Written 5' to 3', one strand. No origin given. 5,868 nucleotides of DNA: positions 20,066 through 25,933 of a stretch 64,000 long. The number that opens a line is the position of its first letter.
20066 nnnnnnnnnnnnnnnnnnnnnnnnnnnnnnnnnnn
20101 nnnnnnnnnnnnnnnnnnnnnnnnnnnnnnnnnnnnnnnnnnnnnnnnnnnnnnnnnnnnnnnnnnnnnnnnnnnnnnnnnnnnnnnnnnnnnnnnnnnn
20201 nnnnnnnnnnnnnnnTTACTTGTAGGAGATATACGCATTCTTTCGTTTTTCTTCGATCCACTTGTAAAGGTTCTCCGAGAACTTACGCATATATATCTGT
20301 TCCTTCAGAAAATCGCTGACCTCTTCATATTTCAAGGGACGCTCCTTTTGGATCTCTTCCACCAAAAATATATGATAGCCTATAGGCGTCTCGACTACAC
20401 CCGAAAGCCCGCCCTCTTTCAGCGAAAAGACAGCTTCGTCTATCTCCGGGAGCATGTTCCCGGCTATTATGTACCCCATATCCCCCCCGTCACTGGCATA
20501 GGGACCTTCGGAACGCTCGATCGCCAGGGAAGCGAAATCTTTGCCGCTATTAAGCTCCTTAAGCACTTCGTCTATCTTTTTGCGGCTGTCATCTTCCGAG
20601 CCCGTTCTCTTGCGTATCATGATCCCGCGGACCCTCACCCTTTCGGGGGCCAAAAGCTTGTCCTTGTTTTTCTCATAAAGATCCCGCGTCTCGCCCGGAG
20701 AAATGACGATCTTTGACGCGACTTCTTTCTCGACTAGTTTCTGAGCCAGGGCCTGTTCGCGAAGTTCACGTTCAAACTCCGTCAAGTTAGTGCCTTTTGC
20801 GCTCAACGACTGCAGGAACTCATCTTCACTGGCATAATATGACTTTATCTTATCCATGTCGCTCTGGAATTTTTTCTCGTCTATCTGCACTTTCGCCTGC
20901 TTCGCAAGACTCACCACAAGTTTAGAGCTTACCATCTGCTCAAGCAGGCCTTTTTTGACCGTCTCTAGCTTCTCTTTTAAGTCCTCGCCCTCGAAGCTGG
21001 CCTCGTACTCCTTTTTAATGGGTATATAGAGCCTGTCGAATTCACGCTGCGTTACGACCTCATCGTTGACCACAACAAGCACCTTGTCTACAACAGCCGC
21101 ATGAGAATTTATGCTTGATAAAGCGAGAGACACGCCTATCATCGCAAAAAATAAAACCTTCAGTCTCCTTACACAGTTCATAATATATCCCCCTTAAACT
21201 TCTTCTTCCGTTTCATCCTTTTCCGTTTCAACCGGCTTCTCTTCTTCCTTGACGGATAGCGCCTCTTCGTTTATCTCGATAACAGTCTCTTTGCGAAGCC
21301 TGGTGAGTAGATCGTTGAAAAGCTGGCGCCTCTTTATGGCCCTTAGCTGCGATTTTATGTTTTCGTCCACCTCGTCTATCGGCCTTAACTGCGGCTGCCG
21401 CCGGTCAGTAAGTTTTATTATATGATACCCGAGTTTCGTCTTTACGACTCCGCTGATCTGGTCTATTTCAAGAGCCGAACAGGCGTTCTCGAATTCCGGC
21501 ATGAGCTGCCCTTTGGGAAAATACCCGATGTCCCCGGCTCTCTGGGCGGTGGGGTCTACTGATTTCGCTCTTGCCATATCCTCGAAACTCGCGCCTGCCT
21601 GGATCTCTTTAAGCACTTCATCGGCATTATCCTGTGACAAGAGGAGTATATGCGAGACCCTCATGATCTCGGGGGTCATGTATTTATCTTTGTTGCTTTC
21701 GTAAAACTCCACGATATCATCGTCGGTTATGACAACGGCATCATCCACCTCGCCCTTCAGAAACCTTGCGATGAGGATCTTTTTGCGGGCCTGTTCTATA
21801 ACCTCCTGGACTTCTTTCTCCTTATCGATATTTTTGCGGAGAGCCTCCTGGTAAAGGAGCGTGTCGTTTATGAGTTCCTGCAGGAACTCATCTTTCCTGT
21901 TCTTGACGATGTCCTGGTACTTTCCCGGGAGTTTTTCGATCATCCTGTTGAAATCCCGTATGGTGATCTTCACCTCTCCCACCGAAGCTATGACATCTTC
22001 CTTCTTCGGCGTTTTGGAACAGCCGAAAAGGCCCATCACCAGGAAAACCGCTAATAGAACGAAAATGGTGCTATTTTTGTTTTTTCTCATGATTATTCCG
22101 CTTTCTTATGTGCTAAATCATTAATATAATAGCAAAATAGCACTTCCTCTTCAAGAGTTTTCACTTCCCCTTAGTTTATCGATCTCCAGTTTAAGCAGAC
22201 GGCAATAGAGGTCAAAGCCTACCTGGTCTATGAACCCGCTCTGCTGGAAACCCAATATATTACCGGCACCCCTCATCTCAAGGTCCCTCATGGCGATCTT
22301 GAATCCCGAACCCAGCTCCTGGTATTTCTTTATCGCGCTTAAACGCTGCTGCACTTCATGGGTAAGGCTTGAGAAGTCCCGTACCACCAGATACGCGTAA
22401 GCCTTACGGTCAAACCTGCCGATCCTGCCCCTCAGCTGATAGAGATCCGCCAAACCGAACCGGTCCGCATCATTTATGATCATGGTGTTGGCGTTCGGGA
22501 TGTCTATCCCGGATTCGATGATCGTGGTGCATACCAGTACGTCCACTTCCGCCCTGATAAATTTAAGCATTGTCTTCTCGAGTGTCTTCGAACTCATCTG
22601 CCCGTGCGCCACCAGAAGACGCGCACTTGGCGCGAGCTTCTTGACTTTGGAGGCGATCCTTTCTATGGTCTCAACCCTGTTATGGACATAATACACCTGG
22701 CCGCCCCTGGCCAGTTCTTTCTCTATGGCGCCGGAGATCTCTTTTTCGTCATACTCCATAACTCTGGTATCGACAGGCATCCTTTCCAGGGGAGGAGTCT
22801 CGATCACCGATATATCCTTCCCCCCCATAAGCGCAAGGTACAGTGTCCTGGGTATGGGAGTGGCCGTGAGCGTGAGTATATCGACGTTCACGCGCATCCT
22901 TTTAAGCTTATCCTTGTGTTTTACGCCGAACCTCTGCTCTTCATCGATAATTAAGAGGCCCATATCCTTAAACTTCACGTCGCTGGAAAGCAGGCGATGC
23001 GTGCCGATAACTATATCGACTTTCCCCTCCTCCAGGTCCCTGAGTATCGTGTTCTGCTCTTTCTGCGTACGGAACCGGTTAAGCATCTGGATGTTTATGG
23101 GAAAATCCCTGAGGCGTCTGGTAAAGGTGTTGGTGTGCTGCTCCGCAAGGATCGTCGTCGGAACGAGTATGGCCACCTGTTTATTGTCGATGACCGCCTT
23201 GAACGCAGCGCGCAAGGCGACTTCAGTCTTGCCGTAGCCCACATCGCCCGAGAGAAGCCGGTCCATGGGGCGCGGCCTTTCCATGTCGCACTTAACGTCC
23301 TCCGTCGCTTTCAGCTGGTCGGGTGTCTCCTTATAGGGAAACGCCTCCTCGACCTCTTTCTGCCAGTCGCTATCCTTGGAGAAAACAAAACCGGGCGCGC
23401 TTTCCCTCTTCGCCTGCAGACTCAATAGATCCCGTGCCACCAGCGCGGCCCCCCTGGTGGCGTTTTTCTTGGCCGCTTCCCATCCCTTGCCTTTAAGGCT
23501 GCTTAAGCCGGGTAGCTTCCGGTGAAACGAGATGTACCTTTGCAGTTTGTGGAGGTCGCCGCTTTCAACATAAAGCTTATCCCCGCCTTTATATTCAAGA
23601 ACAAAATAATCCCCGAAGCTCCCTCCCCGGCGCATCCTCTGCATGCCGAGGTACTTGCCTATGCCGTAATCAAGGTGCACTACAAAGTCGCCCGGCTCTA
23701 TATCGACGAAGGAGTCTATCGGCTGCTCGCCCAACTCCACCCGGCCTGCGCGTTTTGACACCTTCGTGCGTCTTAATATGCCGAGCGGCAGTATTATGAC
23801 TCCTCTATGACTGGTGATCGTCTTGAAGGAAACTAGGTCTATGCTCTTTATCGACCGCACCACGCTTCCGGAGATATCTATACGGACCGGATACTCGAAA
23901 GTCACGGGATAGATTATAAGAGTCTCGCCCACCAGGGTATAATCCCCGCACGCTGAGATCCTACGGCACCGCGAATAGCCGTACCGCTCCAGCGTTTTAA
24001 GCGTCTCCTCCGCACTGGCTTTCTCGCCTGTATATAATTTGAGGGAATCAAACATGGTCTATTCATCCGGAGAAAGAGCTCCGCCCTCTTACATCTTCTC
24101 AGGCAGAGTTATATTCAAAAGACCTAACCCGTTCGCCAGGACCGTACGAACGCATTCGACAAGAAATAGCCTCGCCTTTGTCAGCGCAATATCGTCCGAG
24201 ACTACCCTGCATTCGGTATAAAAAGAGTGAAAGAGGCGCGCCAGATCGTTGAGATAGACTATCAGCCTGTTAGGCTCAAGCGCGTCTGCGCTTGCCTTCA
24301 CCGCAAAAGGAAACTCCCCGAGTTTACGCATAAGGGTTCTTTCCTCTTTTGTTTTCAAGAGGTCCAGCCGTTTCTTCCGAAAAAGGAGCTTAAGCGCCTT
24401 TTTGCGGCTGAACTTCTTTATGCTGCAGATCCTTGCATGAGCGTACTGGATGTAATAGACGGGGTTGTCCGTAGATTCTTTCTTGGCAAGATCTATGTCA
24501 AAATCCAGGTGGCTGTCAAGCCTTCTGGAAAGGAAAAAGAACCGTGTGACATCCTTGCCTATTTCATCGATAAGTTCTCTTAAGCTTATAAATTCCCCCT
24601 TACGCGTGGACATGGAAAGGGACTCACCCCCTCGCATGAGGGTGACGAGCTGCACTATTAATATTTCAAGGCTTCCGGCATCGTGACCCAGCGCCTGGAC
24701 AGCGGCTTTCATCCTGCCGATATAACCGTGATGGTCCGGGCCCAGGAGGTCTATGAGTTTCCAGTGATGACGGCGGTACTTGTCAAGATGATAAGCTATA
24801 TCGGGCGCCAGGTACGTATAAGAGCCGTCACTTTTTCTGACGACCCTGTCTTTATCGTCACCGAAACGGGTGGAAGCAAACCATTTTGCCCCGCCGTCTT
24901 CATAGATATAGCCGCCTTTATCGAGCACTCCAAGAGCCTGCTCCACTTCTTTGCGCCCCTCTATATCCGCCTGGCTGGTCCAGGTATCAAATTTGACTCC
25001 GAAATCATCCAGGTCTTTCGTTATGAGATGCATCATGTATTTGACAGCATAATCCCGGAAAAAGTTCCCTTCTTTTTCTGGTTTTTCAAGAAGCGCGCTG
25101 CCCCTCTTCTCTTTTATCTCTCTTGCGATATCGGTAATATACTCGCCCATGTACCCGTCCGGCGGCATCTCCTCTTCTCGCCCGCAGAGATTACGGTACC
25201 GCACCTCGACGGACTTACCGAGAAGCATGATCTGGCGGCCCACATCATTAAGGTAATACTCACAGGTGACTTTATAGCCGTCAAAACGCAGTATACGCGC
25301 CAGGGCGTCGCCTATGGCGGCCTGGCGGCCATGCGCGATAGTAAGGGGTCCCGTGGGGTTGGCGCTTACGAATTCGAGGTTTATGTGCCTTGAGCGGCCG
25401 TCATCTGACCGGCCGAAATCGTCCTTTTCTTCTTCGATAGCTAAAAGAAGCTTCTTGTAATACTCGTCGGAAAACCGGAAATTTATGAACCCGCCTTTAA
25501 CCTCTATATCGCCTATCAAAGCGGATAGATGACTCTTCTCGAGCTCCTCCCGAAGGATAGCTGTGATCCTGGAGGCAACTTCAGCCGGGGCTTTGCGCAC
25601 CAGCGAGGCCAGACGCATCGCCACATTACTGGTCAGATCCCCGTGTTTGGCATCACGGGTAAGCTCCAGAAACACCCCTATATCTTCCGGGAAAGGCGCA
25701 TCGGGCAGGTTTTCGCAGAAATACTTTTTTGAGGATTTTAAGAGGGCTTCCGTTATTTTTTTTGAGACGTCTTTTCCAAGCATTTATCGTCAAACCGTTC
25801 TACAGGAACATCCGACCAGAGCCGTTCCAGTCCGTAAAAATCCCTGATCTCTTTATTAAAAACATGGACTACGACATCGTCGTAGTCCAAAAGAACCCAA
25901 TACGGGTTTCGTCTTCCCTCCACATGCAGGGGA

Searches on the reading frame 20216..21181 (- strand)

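Call 40: search_protein_families(library=pfam, proteins=[window:20216-21181:-], max_evalue=0.00001)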
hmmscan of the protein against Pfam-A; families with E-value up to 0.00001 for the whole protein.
window:20216-21181:- (321 aa): 6 families
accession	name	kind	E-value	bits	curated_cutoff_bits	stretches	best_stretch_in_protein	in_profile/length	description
PF00639.27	Rotamase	-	4e-21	76.2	21.7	1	193-275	12-96/97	PPIC-type PPIASE domain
PF13616.12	Rotamase_3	-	2e-20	73.9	22.5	1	173-275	11-113/116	PPIC-type PPIASE domain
PF13145.12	Rotamase_2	-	2.3e-16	61.1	27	1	160-290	1-121/121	PPIC-type PPIASE domain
PF13624.11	SurA_N_3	-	4.6e-14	53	27.2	1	10-149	16-161/162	SurA-like N-terminal domain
PF09312.16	SurA_N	-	4.8e-13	49.8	30.8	1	31-148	1-116/118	SurA N-terminal domain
PF13623.11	SurA_N_2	-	3.2e-06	27.5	28.5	1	12-113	21-123/145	SurA-like N-terminal domain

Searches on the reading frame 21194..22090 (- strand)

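Call 40: search_protein_families(library=pfam, proteins=[window:21194-22090:-], max_evalue=0.00001)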
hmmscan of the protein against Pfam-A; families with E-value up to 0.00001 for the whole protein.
window:21194-22090:- (298 aa): 5 families
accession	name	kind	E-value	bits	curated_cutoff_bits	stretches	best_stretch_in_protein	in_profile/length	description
PF13616.12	Rotamase_3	-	1.4e-22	80.9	22.5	1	142-231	15-116/116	PPIC-type PPIASE domain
PF13145.12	Rotamase_2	-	1.8e-21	77.6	27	1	121-242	1-120/121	PPIC-type PPIASE domain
PF00639.27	Rotamase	-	5.8e-21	75.7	21.7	1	153-229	19-97/97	PPIC-type PPIASE domain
PF13624.11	SurA_N_3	-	1.7e-08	34.9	27.2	1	1-101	5-120/162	SurA-like N-terminal domain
PF13623.11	SurA_N_2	-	2.6e-07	31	28.5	1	9-116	16-137/145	SurA-like N-terminal domain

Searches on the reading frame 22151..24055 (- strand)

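Call 40: search_protein_families(library=pfam, proteins=[window:22151-24055:-], max_evalue=0.00001)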
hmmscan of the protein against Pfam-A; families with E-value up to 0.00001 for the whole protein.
window:22151-24055:- (634 aa): 5 families
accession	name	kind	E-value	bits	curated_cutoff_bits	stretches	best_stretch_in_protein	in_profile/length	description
PF00270.35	DEAD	-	3.5e-25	89.1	26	1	245-404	2-163/167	DEAD/DEAH box helicase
PF00271.37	Helicase_C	-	1.3e-24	87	23.5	1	445-548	7-109/110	Helicase conserved C-terminal domain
PF02559.22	CarD_TRCF_RID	-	2.7e-15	56.6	23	1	120-175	2-57/57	CarD-like/TRCF RID domain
PF17757.6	UvrB_inter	-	5.9e-12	46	22.9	1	5-90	1-87/91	UvrB interaction domain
PF04851.21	ResIII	-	1.7e-09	38.2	22.5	1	244-400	5-162/164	Type III restriction enzyme, res subunit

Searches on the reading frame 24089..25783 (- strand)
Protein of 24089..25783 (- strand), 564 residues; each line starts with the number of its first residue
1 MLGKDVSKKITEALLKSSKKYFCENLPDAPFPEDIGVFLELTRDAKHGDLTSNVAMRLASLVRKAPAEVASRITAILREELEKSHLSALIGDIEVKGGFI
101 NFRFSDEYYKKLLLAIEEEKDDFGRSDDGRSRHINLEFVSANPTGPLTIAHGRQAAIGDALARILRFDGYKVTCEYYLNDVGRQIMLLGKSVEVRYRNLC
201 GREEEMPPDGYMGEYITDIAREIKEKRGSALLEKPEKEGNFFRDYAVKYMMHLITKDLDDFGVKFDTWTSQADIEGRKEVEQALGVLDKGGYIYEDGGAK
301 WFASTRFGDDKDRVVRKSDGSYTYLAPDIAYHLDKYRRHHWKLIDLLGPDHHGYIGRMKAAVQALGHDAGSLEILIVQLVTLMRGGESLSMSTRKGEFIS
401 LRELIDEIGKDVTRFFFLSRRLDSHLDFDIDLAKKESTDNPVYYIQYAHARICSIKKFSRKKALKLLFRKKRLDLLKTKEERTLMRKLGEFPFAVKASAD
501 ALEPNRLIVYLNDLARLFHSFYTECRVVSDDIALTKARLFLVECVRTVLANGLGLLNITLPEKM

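Call 40: search_protein_families(library=pfam, proteins=[window:24089-25783:-], max_evalue=0.00001)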
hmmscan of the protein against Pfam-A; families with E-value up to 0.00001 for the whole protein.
window:24089-25783:- (564 aa): 3 families
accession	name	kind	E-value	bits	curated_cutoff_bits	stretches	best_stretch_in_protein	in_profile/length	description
PF05746.21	DALR_1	-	2.5e-32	111.8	22.3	1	445-564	1-117/117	DALR anticodon binding domain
PF00750.26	tRNA-synt_1d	-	9.9e-22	77.8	23.3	1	129-408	17-298/349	tRNA synthetases class I (R), catalytic domain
PF03485.21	Arg_tRNA_synt_N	-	2.5e-14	54.1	21.5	1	8-104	5-85/85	Arginyl tRNA synthetase N terminal domain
